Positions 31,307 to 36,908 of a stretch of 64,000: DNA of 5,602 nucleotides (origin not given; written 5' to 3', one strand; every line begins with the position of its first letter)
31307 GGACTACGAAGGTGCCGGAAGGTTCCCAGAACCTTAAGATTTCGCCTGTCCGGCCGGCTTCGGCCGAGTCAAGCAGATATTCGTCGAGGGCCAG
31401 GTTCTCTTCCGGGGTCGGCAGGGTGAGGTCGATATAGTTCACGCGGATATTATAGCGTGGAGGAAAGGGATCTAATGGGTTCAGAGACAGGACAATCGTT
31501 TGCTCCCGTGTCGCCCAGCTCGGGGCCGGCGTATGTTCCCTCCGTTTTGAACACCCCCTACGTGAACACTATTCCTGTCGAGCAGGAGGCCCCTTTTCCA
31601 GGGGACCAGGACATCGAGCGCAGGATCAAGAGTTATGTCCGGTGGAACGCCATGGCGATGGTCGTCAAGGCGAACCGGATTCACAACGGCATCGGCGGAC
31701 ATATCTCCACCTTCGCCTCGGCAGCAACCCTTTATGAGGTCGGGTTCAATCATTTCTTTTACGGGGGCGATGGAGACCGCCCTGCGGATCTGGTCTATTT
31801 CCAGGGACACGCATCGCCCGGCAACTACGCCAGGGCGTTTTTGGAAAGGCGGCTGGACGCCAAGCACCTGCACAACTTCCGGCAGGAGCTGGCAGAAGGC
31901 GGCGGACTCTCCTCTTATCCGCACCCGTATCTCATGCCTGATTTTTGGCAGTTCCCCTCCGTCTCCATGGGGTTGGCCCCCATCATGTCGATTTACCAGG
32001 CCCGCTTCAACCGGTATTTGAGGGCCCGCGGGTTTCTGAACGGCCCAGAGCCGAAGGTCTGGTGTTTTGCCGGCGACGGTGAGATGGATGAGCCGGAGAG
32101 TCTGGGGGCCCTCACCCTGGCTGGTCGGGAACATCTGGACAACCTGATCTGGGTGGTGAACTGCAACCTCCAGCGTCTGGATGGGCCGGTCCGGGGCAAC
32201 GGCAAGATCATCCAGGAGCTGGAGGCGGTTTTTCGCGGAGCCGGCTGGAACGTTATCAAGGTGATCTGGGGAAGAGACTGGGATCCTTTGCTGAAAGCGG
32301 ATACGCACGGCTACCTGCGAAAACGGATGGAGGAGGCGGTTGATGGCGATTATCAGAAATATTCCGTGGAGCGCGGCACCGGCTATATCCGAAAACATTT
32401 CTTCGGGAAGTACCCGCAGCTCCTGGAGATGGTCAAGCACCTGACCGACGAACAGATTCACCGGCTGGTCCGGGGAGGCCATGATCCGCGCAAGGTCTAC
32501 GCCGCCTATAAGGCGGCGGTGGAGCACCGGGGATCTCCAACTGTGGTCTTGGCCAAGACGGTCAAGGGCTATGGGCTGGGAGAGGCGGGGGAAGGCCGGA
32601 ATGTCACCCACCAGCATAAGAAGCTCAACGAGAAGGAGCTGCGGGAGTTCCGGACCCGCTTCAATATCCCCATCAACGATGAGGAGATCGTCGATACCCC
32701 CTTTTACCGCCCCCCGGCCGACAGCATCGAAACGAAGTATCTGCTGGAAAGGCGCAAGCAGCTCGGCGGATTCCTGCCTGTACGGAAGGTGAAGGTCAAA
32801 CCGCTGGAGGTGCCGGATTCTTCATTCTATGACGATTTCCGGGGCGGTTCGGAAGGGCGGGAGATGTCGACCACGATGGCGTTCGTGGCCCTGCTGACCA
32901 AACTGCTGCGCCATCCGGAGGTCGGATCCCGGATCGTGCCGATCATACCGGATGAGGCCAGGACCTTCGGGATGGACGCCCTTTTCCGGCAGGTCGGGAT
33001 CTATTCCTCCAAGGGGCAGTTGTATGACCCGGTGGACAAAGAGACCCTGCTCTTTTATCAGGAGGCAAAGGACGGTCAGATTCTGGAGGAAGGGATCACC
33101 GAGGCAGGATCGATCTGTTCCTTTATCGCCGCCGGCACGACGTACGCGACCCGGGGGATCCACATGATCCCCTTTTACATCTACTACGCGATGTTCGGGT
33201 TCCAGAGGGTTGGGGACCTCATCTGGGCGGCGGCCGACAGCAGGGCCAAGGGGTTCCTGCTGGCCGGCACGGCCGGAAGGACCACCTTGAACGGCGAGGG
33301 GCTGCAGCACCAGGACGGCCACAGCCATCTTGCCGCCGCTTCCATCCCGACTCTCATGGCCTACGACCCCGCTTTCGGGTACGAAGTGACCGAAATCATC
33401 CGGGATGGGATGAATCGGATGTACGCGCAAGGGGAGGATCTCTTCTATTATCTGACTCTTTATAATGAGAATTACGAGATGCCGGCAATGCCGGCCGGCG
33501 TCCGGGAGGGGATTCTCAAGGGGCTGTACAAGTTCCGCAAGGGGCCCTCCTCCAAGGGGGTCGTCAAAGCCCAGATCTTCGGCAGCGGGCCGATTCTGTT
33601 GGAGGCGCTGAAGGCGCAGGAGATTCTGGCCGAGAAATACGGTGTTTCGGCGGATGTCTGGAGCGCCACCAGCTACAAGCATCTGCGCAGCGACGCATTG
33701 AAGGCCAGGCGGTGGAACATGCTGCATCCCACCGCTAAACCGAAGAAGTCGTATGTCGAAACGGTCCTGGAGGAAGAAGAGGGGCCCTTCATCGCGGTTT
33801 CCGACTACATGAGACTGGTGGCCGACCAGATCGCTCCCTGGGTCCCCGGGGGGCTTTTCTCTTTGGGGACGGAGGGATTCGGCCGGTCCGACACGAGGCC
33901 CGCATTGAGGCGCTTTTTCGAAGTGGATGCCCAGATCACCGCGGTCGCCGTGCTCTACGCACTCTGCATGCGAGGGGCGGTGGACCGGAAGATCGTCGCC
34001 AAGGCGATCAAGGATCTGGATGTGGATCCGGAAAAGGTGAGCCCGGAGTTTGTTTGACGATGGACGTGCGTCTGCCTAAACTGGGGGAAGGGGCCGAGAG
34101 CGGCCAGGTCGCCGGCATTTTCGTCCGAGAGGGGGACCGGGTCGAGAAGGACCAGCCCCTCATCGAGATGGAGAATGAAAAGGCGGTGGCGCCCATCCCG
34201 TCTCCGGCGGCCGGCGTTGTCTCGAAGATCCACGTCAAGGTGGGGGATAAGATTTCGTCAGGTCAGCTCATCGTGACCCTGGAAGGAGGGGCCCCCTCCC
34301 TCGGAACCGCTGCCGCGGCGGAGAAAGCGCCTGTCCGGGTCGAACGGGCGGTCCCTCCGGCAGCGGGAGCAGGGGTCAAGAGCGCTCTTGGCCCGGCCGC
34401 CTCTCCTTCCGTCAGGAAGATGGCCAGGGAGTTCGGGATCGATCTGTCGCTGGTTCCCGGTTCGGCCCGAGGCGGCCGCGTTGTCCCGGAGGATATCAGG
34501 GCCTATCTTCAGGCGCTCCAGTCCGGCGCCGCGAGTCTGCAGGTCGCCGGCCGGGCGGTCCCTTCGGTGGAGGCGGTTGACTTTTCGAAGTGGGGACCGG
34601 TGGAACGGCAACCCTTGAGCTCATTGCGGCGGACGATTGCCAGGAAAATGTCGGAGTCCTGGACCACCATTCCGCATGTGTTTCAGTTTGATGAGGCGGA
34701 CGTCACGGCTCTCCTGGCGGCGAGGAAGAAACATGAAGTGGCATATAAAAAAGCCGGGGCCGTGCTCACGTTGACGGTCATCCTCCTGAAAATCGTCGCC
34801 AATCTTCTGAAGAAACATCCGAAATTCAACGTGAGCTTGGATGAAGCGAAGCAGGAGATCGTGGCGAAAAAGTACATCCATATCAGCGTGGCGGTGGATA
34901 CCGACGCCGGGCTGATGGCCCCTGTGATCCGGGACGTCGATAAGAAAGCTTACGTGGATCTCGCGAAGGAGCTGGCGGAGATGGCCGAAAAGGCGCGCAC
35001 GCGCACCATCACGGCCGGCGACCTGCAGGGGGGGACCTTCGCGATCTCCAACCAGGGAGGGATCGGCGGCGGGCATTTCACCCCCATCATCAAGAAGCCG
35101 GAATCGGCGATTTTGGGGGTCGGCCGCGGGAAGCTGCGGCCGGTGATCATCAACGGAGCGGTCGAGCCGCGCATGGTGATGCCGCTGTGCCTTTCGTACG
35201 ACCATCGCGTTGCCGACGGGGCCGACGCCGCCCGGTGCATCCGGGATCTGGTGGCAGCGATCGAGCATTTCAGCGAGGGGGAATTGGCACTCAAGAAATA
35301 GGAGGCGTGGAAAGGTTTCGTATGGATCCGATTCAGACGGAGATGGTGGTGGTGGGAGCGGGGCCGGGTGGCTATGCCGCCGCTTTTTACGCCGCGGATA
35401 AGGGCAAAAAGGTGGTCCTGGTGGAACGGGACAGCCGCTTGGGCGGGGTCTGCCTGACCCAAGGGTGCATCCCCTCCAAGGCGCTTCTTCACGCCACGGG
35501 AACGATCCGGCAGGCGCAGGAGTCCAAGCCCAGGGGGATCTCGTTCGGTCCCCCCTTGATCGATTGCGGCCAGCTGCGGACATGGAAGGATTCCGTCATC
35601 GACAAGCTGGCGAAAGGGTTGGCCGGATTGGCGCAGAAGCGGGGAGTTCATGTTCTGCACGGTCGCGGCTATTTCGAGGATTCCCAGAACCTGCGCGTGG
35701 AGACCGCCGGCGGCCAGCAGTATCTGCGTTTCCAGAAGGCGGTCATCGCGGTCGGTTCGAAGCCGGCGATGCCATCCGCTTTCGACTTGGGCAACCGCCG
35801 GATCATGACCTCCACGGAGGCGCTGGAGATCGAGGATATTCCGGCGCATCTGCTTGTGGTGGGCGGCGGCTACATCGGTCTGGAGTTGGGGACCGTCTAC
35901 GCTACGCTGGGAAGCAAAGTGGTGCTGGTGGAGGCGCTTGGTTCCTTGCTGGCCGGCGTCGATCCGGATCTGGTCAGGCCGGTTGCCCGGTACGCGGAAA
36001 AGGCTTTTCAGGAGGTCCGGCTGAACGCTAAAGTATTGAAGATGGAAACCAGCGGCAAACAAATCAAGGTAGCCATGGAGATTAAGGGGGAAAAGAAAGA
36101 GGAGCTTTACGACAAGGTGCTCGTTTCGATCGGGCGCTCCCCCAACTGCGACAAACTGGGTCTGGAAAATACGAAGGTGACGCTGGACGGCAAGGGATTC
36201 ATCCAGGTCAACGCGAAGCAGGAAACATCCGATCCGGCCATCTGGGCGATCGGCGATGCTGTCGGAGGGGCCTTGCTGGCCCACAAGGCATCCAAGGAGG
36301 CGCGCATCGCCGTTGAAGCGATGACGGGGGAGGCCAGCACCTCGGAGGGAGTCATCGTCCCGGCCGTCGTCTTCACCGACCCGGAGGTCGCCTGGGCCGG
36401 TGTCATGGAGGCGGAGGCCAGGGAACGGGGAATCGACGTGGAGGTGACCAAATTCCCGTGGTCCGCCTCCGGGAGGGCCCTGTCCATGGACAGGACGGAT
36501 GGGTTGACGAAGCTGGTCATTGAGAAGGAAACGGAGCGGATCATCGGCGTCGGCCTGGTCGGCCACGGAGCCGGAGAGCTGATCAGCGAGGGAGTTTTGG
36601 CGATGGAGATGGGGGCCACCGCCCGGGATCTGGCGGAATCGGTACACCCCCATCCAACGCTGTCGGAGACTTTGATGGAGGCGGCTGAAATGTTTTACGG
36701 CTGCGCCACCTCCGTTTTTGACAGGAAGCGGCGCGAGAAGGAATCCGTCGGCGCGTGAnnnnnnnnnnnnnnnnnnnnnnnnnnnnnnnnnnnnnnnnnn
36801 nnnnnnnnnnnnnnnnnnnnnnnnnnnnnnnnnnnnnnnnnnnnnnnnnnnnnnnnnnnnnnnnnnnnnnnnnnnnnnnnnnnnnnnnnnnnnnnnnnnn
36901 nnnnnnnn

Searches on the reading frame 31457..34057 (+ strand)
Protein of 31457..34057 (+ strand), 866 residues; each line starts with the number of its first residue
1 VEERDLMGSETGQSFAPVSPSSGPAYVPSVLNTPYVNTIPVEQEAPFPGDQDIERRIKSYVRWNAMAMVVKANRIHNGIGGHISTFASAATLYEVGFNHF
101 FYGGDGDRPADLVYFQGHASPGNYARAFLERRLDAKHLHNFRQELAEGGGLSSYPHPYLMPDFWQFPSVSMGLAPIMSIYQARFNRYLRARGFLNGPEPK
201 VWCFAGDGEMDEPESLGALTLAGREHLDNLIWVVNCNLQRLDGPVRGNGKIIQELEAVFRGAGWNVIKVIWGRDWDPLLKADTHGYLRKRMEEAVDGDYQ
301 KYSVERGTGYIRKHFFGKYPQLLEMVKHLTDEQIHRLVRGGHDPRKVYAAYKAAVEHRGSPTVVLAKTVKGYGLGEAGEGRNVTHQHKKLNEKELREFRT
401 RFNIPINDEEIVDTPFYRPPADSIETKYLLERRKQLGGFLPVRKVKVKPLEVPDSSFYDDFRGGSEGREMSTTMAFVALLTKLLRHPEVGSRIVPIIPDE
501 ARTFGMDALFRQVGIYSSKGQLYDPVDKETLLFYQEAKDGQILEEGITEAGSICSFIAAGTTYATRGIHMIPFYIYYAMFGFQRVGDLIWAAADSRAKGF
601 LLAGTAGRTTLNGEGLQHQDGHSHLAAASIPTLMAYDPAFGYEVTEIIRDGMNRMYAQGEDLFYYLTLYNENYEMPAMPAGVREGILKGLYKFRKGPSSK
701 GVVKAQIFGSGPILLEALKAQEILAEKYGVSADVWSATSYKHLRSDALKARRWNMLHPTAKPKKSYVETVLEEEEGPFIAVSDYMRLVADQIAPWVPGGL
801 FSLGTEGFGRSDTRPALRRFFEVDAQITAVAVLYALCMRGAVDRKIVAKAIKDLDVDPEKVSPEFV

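Call 36: search_protein_families(library=pfam, proteins=[window:31457-34057:+], max_evalue=0.0001)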
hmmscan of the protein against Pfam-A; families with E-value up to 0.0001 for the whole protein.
window:31457-34057:+ (866 aa): 3 families
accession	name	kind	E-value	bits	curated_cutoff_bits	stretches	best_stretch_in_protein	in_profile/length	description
PF17831.6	PDH_E1_M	-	3.9e-98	327.8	23.2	1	456-676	9-229/229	Pyruvate dehydrogenase E1 component middle domain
PF22613.1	Transketolase_C_1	-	9.3e-19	68.1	27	1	689-824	1-113/113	Transketolase-like TK C-terminal domain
PF00456.26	Transketolase_N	-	1.4e-12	47.7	22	1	58-280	6-224/334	Transketolase, thiamine diphosphate binding domain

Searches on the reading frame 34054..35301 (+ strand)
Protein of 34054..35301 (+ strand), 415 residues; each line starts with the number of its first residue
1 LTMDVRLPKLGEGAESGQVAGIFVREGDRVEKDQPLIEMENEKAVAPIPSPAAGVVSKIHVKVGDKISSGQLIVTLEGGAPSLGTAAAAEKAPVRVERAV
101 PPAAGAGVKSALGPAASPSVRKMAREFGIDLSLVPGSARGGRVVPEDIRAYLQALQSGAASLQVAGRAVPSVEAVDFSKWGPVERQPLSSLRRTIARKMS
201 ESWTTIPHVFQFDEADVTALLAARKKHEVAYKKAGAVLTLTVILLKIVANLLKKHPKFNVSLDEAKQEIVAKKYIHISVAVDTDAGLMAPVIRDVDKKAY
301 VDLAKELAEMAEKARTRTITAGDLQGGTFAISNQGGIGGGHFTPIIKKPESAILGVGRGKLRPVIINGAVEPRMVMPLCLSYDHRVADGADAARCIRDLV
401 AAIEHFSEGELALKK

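Call 36: search_protein_families(library=pfam, proteins=[window:34054-35301:+], max_evalue=0.0001)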
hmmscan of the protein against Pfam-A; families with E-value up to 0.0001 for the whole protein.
window:34054-35301:+ (415 aa): 4 families
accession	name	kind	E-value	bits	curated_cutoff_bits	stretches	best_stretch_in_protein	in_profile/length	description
PF00198.28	2-oxoacid_dh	-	2.3e-78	263.3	23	1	183-407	4-228/232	2-oxoacid dehydrogenases acyltransferase (catalytic domain)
PF00364.28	Biotin_lipoyl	-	4.2e-21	75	22.1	1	4-76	2-73/73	Biotin-requiring enzyme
PF02817.22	E3_binding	-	3.2e-13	50.1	23.7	1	115-149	2-36/36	e3 binding domain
PF13533.13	Biotin_lipoyl_2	-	4.2e-10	39.6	29.8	0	47-77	2-32/32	Biotin-lipoyl like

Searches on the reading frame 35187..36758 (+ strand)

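Call 36: search_protein_families(library=pfam, proteins=[window:35187-36758:+], max_evalue=0.0001)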
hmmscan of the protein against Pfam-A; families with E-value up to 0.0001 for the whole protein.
window:35187-36758:+ (523 aa): 11 families
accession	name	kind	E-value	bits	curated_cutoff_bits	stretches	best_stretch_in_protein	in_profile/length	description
PF07992.20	Pyr_redox_2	-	1e-60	206.1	26.1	1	52-372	2-291/291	Pyridine nucleotide-disulphide oxidoreductase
PF02852.28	Pyr_redox_dim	-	1.2e-37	128.9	25.3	1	391-500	1-110/110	Pyridine nucleotide-disulphide oxidoreductase, dimerisation domain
PF00070.33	Pyr_redox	-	1.1e-19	71.1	22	1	221-295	1-75/82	Pyridine nucleotide-disulphide oxidoreductase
PF12831.13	FAD_oxidored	-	3.7e-11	43.4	27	1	53-94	2-43/416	FAD dependent oxidoreductase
PF13450.12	NAD_binding_8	-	1.2e-07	32.4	21.9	1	55-91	1-37/68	NAD(P)-binding Rossmann-like domain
PF01134.28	GIDA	-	1.4e-06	28.1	22.1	1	53-108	2-53/391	Glucose inhibited division protein A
PF13738.12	Pyr_redox_3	-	2.4e-06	27.4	30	0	220-356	165-305/305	Pyridine nucleotide-disulphide oxidoreductase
PF01266.30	DAO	-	3.7e-06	27.1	27.9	0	54-86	3-35/353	FAD dependent oxidoreductase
PF01946.23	Thi4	-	7.3e-06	25.8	26.2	1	49-95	16-63/235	Thi4 family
PF00890.30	FAD_binding_2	-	1.5e-05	24.8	20.4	1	53-87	2-36/414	FAD binding domain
PF13434.12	Lys_Orn_oxgnase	-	2.3e-05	24.2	21.3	0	167-234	130-203/339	L-lysine 6-monooxygenase/L-ornithine 5-monooxygenase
